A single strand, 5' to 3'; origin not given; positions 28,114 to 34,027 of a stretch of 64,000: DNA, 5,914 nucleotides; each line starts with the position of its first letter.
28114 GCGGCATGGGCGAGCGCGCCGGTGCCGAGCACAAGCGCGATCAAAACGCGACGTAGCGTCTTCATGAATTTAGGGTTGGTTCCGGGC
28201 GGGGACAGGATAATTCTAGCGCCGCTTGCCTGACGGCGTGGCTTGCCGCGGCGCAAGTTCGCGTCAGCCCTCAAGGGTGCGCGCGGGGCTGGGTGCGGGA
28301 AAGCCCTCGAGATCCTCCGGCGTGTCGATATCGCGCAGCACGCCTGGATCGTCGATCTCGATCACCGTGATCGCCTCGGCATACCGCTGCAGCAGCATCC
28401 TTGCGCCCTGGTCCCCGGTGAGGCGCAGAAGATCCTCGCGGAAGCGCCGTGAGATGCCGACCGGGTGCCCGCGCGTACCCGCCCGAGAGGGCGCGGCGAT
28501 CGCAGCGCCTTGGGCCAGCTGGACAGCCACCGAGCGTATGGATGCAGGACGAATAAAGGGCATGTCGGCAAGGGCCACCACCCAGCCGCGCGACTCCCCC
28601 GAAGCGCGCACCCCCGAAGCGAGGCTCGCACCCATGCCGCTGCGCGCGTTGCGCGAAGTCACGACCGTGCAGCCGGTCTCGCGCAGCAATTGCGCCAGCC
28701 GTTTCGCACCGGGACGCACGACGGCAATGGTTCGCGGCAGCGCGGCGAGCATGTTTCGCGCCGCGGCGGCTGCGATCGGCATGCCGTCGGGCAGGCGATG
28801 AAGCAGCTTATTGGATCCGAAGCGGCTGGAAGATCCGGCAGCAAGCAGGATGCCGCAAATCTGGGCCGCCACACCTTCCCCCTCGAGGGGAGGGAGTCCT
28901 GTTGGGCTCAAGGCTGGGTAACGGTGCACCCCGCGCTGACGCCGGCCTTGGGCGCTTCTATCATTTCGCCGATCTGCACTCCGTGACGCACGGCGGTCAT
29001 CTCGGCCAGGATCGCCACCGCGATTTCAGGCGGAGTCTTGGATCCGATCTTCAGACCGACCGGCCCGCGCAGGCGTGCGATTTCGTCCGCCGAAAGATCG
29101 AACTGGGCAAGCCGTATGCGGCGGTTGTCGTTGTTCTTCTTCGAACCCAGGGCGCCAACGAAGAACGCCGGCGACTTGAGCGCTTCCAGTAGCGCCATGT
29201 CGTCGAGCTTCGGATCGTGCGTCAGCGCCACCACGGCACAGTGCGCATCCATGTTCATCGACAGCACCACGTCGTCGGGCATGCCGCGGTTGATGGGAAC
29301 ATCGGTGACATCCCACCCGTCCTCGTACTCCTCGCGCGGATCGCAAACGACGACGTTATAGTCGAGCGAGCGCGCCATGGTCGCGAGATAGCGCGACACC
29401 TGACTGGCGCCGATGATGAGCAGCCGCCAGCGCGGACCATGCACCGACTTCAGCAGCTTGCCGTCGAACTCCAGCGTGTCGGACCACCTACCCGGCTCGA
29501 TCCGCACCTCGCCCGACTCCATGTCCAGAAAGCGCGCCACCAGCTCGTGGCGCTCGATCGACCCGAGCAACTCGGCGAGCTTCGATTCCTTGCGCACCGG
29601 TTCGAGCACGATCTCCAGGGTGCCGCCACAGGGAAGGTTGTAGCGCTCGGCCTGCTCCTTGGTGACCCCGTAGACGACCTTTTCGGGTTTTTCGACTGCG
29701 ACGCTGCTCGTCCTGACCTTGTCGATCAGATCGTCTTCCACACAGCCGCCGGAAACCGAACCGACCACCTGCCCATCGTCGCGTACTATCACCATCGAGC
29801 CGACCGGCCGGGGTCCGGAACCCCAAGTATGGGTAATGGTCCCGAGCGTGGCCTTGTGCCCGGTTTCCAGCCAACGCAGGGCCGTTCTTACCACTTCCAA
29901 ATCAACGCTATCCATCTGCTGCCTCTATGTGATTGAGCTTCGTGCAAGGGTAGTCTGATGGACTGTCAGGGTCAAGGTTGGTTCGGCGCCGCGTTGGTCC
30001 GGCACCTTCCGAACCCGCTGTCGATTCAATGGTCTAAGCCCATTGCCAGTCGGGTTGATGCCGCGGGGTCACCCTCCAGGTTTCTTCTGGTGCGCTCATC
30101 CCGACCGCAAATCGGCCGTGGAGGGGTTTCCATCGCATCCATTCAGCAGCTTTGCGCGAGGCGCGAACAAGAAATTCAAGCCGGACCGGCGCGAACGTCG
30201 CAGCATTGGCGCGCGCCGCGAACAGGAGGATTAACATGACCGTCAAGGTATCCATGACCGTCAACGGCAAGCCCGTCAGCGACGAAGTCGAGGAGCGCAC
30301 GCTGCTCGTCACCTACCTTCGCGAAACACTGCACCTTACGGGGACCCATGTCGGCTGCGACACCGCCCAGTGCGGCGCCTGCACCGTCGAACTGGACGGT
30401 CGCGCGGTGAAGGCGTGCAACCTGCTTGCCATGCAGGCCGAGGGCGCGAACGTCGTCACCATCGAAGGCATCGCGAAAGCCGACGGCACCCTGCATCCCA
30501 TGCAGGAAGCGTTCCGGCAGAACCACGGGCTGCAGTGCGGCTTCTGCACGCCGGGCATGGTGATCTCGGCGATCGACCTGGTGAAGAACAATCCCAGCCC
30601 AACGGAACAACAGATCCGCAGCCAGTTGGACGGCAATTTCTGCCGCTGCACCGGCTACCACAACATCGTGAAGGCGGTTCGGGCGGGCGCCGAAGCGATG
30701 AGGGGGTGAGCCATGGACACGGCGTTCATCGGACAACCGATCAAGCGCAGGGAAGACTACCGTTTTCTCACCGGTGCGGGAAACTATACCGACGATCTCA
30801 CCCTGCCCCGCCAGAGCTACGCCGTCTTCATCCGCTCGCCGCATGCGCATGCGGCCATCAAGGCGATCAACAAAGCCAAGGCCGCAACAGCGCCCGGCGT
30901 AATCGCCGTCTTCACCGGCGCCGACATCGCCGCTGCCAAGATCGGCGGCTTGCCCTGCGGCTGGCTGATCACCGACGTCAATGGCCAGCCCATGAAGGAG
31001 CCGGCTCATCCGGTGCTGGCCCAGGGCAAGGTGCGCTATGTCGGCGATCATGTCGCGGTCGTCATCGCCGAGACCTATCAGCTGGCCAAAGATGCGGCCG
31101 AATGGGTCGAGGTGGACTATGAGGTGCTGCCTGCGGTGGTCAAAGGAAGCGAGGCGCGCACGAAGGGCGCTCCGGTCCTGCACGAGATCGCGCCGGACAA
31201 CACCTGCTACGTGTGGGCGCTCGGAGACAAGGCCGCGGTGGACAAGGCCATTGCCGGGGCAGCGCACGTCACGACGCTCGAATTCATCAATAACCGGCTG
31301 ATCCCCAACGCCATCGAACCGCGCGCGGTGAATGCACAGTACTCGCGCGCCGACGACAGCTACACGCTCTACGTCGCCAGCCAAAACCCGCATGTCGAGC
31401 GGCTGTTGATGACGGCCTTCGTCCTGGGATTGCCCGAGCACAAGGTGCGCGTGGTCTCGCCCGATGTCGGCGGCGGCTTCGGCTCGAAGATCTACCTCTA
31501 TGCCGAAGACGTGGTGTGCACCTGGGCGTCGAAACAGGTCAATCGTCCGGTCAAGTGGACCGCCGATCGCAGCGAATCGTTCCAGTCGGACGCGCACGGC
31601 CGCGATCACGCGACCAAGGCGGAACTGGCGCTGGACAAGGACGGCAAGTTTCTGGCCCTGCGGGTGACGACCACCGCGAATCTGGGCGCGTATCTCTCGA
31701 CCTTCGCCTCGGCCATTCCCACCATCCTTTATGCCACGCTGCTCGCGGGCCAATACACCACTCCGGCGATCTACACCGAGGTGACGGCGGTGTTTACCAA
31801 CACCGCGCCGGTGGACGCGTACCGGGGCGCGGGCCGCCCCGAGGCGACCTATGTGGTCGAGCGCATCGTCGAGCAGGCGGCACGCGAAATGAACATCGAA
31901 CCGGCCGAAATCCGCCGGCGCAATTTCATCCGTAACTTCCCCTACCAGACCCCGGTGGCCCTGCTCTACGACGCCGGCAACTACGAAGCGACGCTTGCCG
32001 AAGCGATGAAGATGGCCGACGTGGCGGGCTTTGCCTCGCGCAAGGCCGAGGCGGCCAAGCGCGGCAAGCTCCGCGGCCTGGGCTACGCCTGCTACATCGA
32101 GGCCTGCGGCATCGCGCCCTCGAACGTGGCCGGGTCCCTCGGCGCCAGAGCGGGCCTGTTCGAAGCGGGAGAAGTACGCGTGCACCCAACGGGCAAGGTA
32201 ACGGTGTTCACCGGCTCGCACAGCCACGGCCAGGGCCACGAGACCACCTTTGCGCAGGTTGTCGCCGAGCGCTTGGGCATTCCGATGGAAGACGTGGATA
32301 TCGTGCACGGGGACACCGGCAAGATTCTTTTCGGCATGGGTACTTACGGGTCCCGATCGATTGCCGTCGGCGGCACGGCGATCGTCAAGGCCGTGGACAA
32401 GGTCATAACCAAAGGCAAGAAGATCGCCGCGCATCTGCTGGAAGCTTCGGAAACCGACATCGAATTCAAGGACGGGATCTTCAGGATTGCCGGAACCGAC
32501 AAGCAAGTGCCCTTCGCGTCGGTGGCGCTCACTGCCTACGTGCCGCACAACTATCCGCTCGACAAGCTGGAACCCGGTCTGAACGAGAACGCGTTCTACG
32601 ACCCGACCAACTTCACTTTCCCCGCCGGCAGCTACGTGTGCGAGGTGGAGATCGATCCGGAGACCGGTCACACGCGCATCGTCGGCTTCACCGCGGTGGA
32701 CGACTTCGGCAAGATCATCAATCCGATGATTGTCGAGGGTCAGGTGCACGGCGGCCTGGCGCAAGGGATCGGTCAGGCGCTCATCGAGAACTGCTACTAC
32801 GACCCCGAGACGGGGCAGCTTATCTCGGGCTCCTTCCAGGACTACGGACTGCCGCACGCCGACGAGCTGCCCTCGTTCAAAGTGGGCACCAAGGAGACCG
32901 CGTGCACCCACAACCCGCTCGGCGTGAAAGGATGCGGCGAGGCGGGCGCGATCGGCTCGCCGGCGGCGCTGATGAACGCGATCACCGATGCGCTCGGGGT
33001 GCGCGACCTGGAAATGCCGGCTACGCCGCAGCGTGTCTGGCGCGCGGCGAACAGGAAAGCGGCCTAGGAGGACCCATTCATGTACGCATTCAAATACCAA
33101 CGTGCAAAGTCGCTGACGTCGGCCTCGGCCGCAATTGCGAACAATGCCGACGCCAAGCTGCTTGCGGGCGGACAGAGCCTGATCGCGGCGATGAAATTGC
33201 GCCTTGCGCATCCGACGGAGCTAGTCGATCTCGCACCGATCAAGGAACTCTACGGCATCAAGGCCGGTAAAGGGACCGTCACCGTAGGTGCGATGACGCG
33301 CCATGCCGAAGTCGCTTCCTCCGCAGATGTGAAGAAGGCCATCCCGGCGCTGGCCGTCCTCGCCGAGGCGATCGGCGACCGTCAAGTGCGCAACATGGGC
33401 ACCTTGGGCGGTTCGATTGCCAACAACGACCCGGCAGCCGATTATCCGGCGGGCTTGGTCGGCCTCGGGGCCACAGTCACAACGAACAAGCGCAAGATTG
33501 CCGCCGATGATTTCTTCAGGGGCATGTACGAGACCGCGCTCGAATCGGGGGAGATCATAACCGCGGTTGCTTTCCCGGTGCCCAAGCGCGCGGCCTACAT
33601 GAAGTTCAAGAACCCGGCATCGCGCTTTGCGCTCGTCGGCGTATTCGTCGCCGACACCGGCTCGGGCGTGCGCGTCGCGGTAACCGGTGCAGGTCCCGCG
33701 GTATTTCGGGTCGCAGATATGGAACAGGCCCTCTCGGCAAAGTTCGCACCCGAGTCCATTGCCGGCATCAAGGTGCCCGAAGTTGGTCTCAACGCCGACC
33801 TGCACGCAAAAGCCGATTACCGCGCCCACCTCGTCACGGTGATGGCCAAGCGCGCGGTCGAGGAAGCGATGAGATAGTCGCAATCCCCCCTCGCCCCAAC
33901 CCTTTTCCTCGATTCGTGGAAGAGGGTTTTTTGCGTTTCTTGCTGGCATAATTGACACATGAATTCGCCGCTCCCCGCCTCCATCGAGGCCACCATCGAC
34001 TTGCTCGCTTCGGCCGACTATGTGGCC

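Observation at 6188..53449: R2: a seven-copy ~140-nt intergenic element with conserved flanks and a hairpin maintained by compensatory changes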

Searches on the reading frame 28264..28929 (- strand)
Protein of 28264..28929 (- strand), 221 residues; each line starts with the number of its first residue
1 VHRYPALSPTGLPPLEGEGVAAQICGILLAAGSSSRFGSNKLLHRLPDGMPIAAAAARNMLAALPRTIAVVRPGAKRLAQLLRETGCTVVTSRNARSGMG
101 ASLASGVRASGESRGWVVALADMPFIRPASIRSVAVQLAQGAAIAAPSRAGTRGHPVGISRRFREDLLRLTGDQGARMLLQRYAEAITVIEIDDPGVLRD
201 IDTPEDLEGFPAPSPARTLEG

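Call 77: search_protein_families(library=pfam, proteins=[window:28264-28929:-], max_evalue=0.001)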
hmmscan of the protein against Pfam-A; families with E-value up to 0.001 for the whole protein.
window:28264-28929:- (221 aa): 1 family
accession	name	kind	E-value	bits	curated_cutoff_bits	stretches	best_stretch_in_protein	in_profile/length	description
PF12804.13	NTP_transf_3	-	3.1e-37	128.6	27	1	26-184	1-158/160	MobA-like NTP transferase domain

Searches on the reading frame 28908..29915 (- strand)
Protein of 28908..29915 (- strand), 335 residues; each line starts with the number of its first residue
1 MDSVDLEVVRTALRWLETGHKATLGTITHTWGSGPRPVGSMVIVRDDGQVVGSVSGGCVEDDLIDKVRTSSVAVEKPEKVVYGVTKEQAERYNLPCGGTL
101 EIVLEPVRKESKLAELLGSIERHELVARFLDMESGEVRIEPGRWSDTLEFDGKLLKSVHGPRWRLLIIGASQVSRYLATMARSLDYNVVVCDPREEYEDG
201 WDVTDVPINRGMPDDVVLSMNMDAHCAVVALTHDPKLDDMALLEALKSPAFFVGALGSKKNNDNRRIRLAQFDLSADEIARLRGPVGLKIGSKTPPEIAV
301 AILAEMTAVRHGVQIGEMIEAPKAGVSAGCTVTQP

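Call 74: search_protein_families(library=pfam, proteins=[window:28908-29915:-], max_evalue=0.00001)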
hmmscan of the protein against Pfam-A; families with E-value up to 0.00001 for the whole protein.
window:28908-29915:- (335 aa): 2 families
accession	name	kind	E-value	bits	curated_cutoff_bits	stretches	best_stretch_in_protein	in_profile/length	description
PF13478.12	XdhC_C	-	5.4e-37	127.5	29.7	1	165-306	1-125/125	XdhC Rossmann domain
PF02625.21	XdhC_CoxI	-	1e-19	70.6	24.3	1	15-69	1-55/68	XdhC and CoxI family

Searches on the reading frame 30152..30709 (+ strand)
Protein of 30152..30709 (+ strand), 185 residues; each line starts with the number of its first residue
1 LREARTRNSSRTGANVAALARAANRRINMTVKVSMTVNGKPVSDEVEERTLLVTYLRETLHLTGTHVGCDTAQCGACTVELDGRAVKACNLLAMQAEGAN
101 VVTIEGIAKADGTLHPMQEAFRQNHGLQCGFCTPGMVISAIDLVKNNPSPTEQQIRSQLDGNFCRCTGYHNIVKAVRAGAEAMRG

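Call 74: search_protein_families(library=pfam, proteins=[window:30152-30709:+], max_evalue=0.00001)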
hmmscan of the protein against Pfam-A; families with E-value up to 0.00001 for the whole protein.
window:30152-30709:+ (185 aa): 2 families
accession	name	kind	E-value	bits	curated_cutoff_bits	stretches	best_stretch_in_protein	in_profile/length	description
PF01799.25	Fer2_2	-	6.6e-34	116.3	30.3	1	103-177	1-75/75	[2Fe-2S] binding domain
PF00111.32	Fer2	-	6.3e-08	32.9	21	1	36-93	2-56/77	2Fe-2S iron-sulfur cluster binding domain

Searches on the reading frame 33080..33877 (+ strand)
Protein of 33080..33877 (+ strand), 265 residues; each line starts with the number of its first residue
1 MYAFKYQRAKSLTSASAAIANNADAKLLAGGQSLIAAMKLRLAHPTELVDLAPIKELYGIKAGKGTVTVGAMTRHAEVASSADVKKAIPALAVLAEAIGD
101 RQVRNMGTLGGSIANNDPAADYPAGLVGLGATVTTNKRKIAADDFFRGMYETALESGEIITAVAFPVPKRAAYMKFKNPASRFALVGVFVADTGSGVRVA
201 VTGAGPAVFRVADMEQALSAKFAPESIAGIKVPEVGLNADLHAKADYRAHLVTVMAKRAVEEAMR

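Call 74: search_protein_families(library=pfam, proteins=[window:33080-33877:+], max_evalue=0.00001)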
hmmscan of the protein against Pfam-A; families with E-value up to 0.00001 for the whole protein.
window:33080-33877:+ (265 aa): 2 families
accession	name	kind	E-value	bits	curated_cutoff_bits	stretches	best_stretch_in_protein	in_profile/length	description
PF00941.27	FAD_binding_5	-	1.6e-48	165.2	27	1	3-167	2-169/170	FAD binding domain in molybdopterin dehydrogenase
PF03450.22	CO_deh_flav_C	-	6.6e-06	26.6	25.5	0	172-263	2-102/102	CO dehydrogenase flavoprotein C-terminal domain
